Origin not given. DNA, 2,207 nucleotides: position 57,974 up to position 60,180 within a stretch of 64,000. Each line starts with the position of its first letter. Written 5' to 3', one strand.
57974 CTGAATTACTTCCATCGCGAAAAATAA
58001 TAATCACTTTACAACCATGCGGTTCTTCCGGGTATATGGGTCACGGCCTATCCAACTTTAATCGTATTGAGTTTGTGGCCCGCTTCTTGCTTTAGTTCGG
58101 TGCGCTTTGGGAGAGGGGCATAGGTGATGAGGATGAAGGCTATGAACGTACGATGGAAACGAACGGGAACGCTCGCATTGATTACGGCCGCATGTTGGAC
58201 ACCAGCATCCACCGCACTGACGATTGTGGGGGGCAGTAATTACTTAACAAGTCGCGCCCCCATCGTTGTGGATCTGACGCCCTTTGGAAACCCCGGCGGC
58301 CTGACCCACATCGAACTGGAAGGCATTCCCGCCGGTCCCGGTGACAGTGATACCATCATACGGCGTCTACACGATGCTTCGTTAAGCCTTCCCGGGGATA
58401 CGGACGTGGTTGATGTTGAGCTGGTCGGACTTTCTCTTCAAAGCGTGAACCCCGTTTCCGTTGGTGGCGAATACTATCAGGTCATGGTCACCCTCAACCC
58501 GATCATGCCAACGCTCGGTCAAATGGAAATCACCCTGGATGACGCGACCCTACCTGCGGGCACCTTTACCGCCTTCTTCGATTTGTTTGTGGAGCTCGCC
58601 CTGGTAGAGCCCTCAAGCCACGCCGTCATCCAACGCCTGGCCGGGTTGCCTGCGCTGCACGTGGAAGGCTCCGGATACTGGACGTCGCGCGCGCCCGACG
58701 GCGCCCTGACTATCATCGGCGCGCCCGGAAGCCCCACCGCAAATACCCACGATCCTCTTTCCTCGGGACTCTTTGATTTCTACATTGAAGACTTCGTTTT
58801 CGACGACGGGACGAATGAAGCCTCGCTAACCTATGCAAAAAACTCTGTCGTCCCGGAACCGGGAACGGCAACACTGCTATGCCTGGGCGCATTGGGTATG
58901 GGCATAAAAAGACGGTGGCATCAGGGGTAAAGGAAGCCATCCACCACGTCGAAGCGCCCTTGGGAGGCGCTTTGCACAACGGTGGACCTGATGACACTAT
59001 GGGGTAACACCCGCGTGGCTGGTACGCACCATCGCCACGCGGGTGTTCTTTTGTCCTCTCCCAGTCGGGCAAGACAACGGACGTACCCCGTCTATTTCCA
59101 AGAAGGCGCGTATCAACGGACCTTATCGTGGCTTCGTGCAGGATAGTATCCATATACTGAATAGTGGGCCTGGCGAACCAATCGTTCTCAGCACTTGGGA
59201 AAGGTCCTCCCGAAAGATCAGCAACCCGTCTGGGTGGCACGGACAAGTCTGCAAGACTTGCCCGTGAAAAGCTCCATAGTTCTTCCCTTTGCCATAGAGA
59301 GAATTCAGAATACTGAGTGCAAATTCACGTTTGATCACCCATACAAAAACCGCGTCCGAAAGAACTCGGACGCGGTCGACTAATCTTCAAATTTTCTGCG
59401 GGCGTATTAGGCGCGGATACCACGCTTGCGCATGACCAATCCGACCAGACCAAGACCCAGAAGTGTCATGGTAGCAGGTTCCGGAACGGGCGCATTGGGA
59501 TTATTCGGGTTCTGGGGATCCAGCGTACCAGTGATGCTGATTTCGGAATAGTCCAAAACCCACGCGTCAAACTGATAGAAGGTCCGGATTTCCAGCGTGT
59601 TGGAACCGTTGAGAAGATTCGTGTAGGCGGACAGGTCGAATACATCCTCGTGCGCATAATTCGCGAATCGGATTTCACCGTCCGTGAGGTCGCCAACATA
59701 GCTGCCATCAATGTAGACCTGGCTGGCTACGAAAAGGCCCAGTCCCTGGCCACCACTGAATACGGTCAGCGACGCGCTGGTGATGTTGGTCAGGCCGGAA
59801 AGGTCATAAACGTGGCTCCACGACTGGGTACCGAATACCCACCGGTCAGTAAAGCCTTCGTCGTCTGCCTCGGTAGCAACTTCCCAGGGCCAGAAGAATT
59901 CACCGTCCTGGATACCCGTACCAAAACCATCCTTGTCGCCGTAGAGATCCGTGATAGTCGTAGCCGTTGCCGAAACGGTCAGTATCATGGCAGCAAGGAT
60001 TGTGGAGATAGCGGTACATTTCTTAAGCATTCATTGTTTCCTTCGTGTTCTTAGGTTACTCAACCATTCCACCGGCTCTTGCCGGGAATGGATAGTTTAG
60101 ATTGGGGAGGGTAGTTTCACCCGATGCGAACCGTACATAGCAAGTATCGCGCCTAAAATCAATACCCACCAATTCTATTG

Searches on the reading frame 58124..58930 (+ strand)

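Call 8: search_protein_families(library=pfam, proteins=[window:58124-58930:+], max_evalue=0.001)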
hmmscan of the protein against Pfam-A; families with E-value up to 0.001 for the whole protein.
window:58124-58930:+ (268 aa): 1 family
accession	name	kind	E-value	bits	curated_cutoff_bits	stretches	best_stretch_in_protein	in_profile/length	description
PF07589.16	PEP-CTERM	-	0.00022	21.6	20.7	1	243-264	2-24/24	PEP-CTERM motif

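Call 86: search_protein_families(library=ncbifam, proteins=[window:58124-58930:+], max_evalue=0.001)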
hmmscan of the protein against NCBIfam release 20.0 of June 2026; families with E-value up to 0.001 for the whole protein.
window:58124-58930:+ (268 aa): 3 families
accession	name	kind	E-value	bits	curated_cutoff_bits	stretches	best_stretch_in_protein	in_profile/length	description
NF033554.9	floc_PepA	equivalog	0.00013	21.8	80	1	230-265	227-259/261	flocculation-associated PEP-CTERM protein PepA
NF041538.1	PEP_EDSA_1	subfamily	0.00029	20.6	100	1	231-264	276-305/307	EDSAP-1 family PEP-CTERM protein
NF038125.1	PEP_CTERM_THxN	subfamily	0.00052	19.7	85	1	234-264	216-244/246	THxN family PEP-CTERM protein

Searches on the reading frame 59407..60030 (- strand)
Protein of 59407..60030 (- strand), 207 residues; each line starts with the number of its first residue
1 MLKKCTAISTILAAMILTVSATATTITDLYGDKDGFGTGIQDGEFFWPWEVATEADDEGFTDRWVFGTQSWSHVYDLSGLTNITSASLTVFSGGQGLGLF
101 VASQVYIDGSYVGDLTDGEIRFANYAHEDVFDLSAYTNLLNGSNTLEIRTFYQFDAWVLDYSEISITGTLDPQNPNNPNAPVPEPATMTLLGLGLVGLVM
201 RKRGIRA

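Call 8: search_protein_families(library=pfam, proteins=[window:59407-60030:-], max_evalue=0.001)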
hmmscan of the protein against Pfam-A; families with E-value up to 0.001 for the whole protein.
window:59407-60030:- (207 aa): 1 family
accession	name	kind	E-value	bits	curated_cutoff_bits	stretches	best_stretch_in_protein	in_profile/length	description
PF07589.16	PEP-CTERM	-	1.2e-07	32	20.7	1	181-203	1-24/24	PEP-CTERM motif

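Call 86: search_protein_families(library=ncbifam, proteins=[window:59407-60030:-], max_evalue=0.001)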
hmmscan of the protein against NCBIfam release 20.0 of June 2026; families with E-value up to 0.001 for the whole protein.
window:59407-60030:- (207 aa): 11 families
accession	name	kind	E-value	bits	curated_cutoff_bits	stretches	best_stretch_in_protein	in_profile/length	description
NF038126.1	PEP_CTERM_FxDxF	subfamily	1.3e-07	32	50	1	52-203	39-165/165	FxDxF family PEP-CTERM protein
NF038125.1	PEP_CTERM_THxN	subfamily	7.2e-07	29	85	1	180-203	222-244/246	THxN family PEP-CTERM protein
NF035944.1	PEPxxWA-CTERM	domain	2.7e-05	24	35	1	182-203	1-24/24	PEPxxWA-CTERM sorting domain-containing protein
NF041927.1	Xrt_dep_XDP1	equivalog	6.6e-05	23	125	1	166-203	206-240/242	exosortase-dependent surface protein XDP1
NF038120.1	PEP_CTERM_QFxxD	subfamily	0.0001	22.2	80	1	180-203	191-214/215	NF038120 family PEP-CTERM protein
NF038118.1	PEP_CTERM_CCXG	equivalog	0.00012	21.9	90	0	176-203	170-197/199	CCXG family PEP-CTERM protein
NF033554.9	floc_PepA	equivalog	0.00013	21.9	80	0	180-203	235-258/261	flocculation-associated PEP-CTERM protein PepA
NF041538.1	PEP_EDSA_1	subfamily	0.00023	20.9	100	1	180-203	282-305/307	EDSAP-1 family PEP-CTERM protein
TIGR02595.1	PEP_CTERM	domain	0.0005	20.7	16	1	182-203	1-22/24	PEP-CTERM sorting domain-containing protein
NF038129.1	PEP_NF038129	equivalog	0.00058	19.8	65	1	174-203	163-194/194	NF038129 family PEP-CTERM protein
NF033947.0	PEP-cistern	hypoth_equivalog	0.00098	18.9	60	0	166-203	159-194/195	cistern family PEP-CTERM protein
